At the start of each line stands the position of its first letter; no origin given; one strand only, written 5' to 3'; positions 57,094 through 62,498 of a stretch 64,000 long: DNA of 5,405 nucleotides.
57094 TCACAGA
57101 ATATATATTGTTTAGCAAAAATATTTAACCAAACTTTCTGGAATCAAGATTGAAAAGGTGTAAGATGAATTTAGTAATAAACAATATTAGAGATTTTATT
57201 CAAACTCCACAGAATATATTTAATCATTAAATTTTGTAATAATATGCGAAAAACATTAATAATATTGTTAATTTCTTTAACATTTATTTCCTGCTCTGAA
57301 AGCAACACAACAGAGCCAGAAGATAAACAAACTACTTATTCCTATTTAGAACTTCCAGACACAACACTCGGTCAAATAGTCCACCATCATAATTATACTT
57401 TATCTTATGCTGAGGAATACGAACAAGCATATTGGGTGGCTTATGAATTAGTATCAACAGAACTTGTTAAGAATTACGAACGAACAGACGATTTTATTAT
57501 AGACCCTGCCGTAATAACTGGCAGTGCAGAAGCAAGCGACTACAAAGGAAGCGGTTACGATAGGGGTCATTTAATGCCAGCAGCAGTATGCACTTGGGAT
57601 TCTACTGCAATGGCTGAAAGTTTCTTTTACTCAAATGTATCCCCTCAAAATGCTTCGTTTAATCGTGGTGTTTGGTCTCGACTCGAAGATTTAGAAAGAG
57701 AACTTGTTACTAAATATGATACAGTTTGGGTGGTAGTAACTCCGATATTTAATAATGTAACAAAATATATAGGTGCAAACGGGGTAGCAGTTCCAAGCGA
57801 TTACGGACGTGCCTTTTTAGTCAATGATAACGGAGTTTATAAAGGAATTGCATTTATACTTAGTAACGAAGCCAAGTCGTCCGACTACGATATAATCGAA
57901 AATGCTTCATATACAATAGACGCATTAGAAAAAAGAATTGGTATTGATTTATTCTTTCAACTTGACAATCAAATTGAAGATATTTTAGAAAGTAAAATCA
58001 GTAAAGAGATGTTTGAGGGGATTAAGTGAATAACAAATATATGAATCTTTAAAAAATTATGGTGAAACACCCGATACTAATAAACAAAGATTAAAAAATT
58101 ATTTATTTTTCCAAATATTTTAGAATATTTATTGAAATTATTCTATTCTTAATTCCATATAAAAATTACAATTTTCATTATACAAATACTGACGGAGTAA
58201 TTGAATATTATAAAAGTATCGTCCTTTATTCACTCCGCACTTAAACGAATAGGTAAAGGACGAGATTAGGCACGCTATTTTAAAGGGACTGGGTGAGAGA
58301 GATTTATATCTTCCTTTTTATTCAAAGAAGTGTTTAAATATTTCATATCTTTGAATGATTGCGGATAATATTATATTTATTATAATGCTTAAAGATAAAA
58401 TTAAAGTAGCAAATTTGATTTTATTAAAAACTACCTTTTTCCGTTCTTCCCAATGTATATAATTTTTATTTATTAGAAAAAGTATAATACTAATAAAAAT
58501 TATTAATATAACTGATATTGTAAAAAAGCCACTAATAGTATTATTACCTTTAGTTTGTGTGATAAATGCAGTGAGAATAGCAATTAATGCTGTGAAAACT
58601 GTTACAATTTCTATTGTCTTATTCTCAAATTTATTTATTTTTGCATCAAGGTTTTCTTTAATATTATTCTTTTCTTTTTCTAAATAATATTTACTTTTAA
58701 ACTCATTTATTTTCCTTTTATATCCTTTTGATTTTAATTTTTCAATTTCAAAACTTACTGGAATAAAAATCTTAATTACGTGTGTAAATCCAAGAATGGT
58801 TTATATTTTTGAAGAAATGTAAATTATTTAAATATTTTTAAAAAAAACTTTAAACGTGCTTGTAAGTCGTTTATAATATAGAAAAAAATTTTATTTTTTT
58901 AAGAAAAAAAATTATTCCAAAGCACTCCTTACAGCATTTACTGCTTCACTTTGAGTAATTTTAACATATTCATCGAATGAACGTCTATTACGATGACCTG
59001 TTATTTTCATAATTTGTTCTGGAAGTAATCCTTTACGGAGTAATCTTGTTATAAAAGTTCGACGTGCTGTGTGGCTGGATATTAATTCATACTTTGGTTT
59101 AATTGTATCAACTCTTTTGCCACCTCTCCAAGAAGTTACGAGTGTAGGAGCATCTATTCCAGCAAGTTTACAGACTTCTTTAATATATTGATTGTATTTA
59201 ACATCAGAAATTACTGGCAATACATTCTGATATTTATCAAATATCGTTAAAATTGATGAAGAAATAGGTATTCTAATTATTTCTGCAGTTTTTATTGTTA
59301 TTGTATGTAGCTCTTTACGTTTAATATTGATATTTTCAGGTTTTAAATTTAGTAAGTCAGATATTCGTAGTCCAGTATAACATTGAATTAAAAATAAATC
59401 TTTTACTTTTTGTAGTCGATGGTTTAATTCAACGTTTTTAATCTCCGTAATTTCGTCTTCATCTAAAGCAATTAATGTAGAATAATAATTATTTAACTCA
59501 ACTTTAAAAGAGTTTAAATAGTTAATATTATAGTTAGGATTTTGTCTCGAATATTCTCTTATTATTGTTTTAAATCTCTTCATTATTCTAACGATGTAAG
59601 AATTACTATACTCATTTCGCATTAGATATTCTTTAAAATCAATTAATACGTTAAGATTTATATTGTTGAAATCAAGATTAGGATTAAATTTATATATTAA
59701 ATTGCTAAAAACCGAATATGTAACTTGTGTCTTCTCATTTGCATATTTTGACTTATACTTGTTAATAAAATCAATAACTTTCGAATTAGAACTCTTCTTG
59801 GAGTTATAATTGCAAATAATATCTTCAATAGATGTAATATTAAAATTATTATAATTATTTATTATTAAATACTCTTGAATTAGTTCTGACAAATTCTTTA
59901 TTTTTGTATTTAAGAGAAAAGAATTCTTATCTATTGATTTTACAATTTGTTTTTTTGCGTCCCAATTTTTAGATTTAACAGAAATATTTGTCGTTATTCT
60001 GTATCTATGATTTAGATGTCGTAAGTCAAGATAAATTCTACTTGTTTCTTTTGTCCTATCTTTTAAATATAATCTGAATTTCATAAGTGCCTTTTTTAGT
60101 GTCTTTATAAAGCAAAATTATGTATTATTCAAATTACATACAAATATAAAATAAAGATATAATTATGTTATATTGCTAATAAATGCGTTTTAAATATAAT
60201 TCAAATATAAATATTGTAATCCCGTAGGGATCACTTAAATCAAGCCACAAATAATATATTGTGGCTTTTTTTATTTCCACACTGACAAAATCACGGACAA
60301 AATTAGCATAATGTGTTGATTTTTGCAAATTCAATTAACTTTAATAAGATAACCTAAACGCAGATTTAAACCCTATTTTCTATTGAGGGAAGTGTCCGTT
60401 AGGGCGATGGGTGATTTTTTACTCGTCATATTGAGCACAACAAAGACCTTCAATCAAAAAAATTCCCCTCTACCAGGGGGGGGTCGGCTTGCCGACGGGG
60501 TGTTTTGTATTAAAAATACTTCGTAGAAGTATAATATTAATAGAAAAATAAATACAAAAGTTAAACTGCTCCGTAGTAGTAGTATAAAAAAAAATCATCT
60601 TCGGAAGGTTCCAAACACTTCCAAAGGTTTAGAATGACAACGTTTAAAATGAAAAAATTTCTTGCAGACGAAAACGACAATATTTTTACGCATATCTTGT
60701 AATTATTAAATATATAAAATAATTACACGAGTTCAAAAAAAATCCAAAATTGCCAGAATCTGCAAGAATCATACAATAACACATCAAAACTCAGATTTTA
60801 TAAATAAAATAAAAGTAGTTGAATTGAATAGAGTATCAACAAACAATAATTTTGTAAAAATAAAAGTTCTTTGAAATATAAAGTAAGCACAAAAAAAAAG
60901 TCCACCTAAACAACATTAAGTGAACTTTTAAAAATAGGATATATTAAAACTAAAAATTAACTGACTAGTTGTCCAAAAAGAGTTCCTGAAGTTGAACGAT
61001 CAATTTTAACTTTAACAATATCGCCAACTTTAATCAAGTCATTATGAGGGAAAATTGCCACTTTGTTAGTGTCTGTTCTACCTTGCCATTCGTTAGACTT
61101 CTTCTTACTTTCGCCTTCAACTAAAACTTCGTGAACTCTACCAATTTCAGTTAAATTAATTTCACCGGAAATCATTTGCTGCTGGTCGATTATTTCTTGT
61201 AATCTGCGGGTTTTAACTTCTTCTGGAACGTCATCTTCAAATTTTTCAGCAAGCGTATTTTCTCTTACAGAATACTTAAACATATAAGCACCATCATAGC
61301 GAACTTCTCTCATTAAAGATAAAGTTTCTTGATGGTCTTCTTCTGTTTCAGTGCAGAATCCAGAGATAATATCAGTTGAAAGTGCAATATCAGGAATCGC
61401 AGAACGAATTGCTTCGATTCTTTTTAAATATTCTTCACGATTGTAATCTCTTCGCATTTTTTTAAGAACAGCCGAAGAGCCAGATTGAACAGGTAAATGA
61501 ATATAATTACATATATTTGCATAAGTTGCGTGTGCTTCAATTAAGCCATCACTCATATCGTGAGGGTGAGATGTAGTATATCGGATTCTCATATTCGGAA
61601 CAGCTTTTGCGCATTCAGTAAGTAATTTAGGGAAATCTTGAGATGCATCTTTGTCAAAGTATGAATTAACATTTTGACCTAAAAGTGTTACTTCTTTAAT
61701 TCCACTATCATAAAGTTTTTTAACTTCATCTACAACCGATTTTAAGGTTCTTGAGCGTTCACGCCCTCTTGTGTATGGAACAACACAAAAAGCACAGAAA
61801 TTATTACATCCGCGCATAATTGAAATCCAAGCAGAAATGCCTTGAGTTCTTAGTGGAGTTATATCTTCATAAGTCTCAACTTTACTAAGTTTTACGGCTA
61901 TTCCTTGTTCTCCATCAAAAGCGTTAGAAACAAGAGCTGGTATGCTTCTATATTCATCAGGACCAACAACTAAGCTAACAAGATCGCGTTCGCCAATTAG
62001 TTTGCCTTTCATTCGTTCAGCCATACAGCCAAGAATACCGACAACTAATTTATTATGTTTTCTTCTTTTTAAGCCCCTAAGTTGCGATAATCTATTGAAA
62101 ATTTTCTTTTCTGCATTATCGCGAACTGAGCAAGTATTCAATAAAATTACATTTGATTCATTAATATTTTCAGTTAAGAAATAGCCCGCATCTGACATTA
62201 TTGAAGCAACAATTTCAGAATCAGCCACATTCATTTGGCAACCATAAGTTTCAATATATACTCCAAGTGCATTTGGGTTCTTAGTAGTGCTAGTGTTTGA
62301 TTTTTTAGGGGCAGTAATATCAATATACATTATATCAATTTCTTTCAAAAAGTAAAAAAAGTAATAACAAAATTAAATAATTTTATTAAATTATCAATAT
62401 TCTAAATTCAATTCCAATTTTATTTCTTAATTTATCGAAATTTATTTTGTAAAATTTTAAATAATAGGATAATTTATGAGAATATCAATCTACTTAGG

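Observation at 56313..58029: Lysogenic-conversion-like moron next to cI: two signal-peptide proteins followed by a lipoprotein DRGH non-specific endonuclease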

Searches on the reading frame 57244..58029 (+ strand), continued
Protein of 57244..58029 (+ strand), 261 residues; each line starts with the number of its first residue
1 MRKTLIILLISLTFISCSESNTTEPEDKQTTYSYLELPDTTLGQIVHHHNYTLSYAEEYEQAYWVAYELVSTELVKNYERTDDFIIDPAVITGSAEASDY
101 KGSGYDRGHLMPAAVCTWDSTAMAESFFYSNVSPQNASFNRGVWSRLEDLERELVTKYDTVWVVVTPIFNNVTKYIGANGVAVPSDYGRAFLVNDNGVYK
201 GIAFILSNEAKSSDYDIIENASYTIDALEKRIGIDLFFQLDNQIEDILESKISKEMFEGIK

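Call 82: search_dna_similar(query=window:57244-58029:+, collection=phages, mode=protein, max_rows=40)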
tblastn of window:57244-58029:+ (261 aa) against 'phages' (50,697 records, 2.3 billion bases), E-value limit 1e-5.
Records with a match: 40; places in all: 40; records where one place covers at least 80% of the query: 6.
Best place of each record, by identity: <60% 40.
By first word of the organism name: Bacteriophage 13; Klebsiella 9; Campylobacter 6; Flavobacterium 4; Acinetobacter 2; Yersinia 2; Sinorhizobium 1; Xanthomonas 1; Ralstonia 1; uncultured 1.
By host as written in the record: - 16; Klebsiella pneumoniae 5; Flavobacterium sp. LMO8 4; Klebsiella sp. 2; Sinohrizobium meliloti NRRL L-50 1; Xanthomonas vesicatoria 1; Ralstonia solanacearum 1; Yersinia ruckeri 1; and 9 more.
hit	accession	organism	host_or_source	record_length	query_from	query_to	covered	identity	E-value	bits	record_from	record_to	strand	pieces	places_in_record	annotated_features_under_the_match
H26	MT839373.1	Bacteriophage sp.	human fecal samples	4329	19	251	89%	33.5%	3e-34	135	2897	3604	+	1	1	record has no annotation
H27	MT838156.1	Bacteriophage sp.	human fecal samples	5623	44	249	79%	36.9%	7e-30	123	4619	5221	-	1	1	record has no annotation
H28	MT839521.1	Bacteriophage sp.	human fecal samples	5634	17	253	88%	32.9%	6e-24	135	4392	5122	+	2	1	record has no annotation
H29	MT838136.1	Bacteriophage sp.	human fecal samples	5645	44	250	79%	36.2%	7e-34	134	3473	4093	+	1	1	record has no annotation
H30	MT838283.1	Bacteriophage sp.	human fecal samples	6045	51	261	81%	30.0%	1e-22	102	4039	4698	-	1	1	record has no annotation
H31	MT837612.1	Bacteriophage sp.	human fecal samples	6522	30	245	83%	28.9%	5e-12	71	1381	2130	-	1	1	record has no annotation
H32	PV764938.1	Sinorhizobium phage Phosso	Sinohrizobium meliloti NRRL L-50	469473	43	248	79%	29.7%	1e-17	87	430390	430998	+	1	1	DNA/RNA non-specific endonuclease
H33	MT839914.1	Bacteriophage sp.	human fecal samples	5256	43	249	79%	29.3%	1e-14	79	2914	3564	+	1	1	record has no annotation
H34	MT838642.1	Bacteriophage sp.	human fecal samples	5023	53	251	76%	30.0%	3e-12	72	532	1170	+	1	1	record has no annotation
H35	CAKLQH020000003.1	Acinetobacter phage MD-2021a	not known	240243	64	243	69%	31.9%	7e-15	80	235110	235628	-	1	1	nucA: Nuclease precursor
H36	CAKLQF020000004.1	Acinetobacter phage MD-2021a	not known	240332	64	243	69%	31.9%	7e-15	80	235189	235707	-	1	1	nucA: Nuclease precursor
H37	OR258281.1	Xanthomonas phage XaC1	Xanthomonas vesicatoria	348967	36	242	79%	27.6%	2e-13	76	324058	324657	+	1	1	DNA/RNA non-specific endonuclease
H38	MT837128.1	Bacteriophage sp.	human fecal samples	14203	50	250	77%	27.8%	3e-18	90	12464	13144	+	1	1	record has no annotation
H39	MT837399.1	Bacteriophage sp.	human fecal samples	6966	50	253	78%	26.7%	2e-18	90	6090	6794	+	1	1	record has no annotation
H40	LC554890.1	Ralstonia phage RP13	Ralstonia solanacearum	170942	26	241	83%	25.1%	1e-11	70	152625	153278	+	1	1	DNA/RNA non-specific endonuclease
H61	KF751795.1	Campylobacter phage CJIE4-3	Campylobacter jejuni subsp. jejuni ...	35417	98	196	38%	37.4%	4e-12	71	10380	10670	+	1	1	nucA: DNA/RNA non-specific endonuclease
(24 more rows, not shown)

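Call 83: get_annotated_region(hit=H61, flank=4000)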
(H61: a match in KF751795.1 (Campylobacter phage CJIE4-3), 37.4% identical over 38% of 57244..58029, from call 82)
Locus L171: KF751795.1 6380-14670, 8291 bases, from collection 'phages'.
description: Campylobacter phage CJIE4-3, complete genome.
organism: Campylobacter phage CJIE4-3 (NCBI taxid 1470460)
taxonomy: Viruses; Duplodnaviria; Heunggongvirae; Uroviricota; Caudoviricetes
host: Campylobacter jejuni subsp. jejuni 00-2425; source: stool sample; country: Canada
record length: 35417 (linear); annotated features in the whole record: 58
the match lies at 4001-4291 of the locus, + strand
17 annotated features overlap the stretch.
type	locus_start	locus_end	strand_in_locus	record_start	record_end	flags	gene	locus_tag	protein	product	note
CDS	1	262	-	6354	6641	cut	-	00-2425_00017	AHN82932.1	YopX protein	-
CDS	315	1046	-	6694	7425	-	-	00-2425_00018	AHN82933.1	DNA-binding protein Roi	-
CDS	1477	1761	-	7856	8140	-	-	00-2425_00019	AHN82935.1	hypothetical protein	-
CDS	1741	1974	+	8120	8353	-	-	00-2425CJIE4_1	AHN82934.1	hypothetical protein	-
CDS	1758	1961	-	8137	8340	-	-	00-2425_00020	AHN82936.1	hypothetical protein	-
CDS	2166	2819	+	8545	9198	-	-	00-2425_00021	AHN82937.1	hypothetical protein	-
CDS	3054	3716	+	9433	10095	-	-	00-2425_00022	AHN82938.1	phage repressor protein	-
CDS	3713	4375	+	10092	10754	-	nucA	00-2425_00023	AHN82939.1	DNA/RNA non-specific endonuclease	-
CDS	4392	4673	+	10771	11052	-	-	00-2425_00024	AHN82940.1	hypothetical protein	-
CDS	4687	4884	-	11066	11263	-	-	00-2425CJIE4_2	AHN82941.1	hypothetical protein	-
CDS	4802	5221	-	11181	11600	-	-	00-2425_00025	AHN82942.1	hypothetical protein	-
CDS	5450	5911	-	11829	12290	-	-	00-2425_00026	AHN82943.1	hypothetical protein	-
CDS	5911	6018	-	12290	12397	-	-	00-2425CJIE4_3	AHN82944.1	hypothetical protein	-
CDS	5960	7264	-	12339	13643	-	-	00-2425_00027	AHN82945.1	hypothetical protein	-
CDS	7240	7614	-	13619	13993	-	-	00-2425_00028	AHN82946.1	hypothetical protein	-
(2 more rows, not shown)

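Call 86: find_encoding_contigs(protein=P0003, flank=4000, max_places=2)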
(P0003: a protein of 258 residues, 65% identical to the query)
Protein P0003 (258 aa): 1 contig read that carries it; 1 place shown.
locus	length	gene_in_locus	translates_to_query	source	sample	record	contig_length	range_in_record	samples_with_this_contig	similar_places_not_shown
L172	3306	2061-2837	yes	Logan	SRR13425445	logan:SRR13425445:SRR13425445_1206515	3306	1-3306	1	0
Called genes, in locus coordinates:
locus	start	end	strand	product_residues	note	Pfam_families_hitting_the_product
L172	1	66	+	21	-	?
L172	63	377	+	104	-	-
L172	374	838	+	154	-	-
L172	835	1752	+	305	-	-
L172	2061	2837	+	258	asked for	PF01223:Endonuclease_NS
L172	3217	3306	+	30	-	?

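Call 87: find_encoding_contigs(protein=P0005, flank=4000, max_places=2)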
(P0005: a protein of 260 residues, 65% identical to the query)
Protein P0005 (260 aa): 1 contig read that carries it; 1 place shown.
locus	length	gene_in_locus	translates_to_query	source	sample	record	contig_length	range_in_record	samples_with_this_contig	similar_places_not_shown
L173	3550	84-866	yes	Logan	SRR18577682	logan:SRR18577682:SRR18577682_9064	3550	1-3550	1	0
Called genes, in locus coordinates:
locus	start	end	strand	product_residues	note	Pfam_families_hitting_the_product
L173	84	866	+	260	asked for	PF01223:Endonuclease_NS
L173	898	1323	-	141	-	-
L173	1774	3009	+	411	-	PF17293:Arm-DNA-bind_5 (weak), PF13102:Phage_int_SAM_5 (weak), PF00589:Phage_integrase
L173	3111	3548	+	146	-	?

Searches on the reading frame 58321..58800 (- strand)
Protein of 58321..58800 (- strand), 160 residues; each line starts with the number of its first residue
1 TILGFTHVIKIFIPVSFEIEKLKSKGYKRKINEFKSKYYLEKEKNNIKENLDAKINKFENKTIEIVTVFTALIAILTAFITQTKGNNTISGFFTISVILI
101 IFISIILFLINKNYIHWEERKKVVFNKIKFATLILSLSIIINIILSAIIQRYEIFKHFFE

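Call 24: search_protein_families(library=pfam, proteins=[window:58321-58800:-], max_evalue=1)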
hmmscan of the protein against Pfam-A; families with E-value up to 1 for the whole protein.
seq(160 aa): 7 families
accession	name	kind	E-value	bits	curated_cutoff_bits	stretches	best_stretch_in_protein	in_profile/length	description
PF24838.2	8xMP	-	0.00014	22.2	30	1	52-128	12-87/136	Octameric membrane protein family (8xMP)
PF23346.1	DUF7087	-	0.016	15.8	27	1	56-110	73-128/134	Integral membrane domain of unknown function (DUF7087)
PF20134.4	DUF6524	-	0.032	14.4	27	1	60-144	35-116/131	Family of unknown function (DUF6524)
PF06645.18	SPC12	-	0.036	14.6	23.6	1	60-121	10-70/71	Microsomal signal peptidase 12 kDa subunit (SPC12)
PF20990.2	DUF2207_C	-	0.084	13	33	1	21-112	102-187/247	Predicted membrane protein (DUF2207) C-terminal domain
PF12065.13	DUF3545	-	0.33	11.4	25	1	22-57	18-56/58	Protein of unknown function (DUF3545)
PF10329.14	DUF2417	-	0.71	9.7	25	0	30-141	13-123/234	Region of unknown function (DUF2417)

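Call 34: search_protein_families(library=padloc, proteins=[window:58321-58800:-], max_evalue=0.1)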
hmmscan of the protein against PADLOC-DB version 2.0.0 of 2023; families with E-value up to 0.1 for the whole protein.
seq(160 aa): 1 family
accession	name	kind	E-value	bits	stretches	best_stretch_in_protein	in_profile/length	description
PDLC01174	CorA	-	0.021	11.7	1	40-115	366-413/446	CorA-like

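Call 92: search_dna_similar(query=window:58321-58800:-, collection=phages, mode=protein, max_evalue=0.01, max_rows=10)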
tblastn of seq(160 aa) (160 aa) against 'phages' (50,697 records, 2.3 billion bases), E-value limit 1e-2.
No match.

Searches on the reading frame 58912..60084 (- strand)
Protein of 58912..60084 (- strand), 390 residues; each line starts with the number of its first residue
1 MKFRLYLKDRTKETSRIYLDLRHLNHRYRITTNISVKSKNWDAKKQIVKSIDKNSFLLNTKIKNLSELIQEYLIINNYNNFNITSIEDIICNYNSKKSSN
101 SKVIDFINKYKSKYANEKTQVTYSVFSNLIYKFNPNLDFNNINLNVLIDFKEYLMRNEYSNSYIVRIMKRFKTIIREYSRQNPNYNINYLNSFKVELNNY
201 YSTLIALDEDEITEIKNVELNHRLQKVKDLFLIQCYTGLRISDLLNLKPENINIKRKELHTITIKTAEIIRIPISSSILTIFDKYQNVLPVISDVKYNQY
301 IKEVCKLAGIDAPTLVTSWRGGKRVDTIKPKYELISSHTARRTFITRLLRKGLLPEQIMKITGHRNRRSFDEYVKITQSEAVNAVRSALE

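Call 3: search_protein_families(library=pfam, proteins=[window:58912-60084:-], max_evalue=0.1)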
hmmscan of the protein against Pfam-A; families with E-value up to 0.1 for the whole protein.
window:58912-60084:- (390 aa): 5 families
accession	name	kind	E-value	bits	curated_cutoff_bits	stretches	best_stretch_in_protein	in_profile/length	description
PF00589.27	Phage_integrase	-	8.1e-15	55.4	27.1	1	207-378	3-170/172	Phage integrase family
PF17293.8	Arm-DNA-bind_5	-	1.9e-06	28.7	22.6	1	12-85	11-82/87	Arm DNA-binding domain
PF13102.12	Phage_int_SAM_5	-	2.1e-06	28.5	22.3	1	103-177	2-81/98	Phage integrase SAM-like domain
PF10557.15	Cullin_Nedd8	-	0.024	15.1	36.9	0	156-174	2-20/63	Cullin protein neddylation domain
PF12167.14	Arm-DNA-bind_2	-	0.026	14.9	22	0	228-256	10-38/65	Arm DNA-binding domain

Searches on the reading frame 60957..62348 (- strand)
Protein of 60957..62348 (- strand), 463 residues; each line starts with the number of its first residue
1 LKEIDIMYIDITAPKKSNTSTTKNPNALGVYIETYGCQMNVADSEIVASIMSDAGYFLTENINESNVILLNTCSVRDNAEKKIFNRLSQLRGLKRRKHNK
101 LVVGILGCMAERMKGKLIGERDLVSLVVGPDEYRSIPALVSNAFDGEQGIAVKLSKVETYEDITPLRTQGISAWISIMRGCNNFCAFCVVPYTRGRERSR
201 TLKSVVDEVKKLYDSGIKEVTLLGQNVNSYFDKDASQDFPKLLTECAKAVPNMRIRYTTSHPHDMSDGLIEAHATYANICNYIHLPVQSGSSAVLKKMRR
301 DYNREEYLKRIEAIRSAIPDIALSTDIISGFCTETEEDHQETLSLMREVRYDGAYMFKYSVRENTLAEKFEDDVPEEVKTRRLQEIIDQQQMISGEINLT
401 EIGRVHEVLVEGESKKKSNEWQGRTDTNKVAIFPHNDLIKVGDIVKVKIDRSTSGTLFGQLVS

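Call 49: find_related_loci(query=window:60957-62348:-, collection=genome_contigs, flank=3000)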
Query window:60957-62348:- (463 aa) in genome_contigs; peptide patterns used: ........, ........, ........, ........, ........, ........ (x = any residue, [..] = any of these).
599 stretches matched a pattern (row limit reached: there are more); 546 encode a relative of the query (tblastn E <= 1e-3); the best 80 are kept; 80 distinct loci.
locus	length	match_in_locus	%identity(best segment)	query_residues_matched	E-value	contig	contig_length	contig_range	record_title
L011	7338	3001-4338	73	11-462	0e+0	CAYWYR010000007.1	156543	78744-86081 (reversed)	MAG TPA_asm: uncultured Hyphomicrobiales bacterium isolate SRP063590_co1_58 genome assembly, contig: NODE_89_length_1565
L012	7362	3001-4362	69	7-461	0e+0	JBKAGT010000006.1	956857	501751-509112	MAG: Chlorobiota bacterium isolate Ske_MAG9 Ske_MAG9_0006, whole genome shotgun sequence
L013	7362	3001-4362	69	7-461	0e+0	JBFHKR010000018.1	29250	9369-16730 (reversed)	MAG: Chlorobiota bacterium isolate Mix_sand07.2021.05.G.94 k141_1735402_length_29250_cov_18.6933, whole genome shotgun s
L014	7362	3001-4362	69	7-461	0e+0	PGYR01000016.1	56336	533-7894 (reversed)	MAG: Ignavibacteriae bacterium HGW-Ignavibacteriae-4 08E140C01_z5_2013_Ig3399_v2_scaffold_537, whole genome shotgun sequ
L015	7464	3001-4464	66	3-462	0e+0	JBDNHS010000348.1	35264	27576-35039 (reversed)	MAG: Candidatus Kapaibacterium sp. isolate concoct.33.ELB k141_802382, whole genome shotgun sequence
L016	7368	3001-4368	68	7-463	0e+0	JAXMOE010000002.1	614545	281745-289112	MAG: Chlorobiota bacterium isolate EC_MBin.42 ECX_31CoAssmbCtg, whole genome shotgun sequence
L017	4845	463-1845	65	7-462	0e+0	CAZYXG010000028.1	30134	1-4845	MAG TPA_asm: uncultured Hyphomicrobiales bacterium isolate SRP128246_co1_373 genome assembly, contig: NODE_2488_length_3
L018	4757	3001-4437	68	4-462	0e+0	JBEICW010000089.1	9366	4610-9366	MAG: Ignavibacteria bacterium isolate Sample-101-S75-bin-157 Sample_101_S75-bin_157-k141_420666, whole genome shotgun se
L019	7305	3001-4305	58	30-462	1e-164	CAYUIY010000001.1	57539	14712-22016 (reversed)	MAG TPA_asm: uncultured Dysgonomonadaceae bacterium isolate binchicken_co12_213 genome assembly, contig: NODE_553_length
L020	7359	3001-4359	54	5-460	5e-163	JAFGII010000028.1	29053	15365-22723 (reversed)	MAG: Ignavibacteria bacterium isolate Zod_Metabat.193 k87_2431642, whole genome shotgun sequence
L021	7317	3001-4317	57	26-462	4e-163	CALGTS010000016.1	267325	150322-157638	MAG TPA_asm: uncultured Bacteroidales bacterium isolate SRR6425803_bin.35_CONCOCT_v1.1_MAG genome assembly, contig: ERZ1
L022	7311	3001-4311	59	26-459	2e-161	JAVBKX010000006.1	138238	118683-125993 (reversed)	MAG: Bacteroidales bacterium isolate EPI_MAG_00008 c_000002569299, whole genome shotgun sequence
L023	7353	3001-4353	56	16-463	6e-160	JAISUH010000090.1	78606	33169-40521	MAG: Dysgonamonadaceae bacterium isolate Md513_bin7 k119_1659890, whole genome shotgun sequence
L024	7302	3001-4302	56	30-460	3e-159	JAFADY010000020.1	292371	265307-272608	MAG: Bacteroidetes bacterium isolate OH_SBB_97 k127_206545, whole genome shotgun sequence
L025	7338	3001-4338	56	24-463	9e-159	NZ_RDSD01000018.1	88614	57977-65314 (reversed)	Proteiniphilum sp. X52 NODE_18_length_88614_cov_82.9521, whole genome shotgun sequence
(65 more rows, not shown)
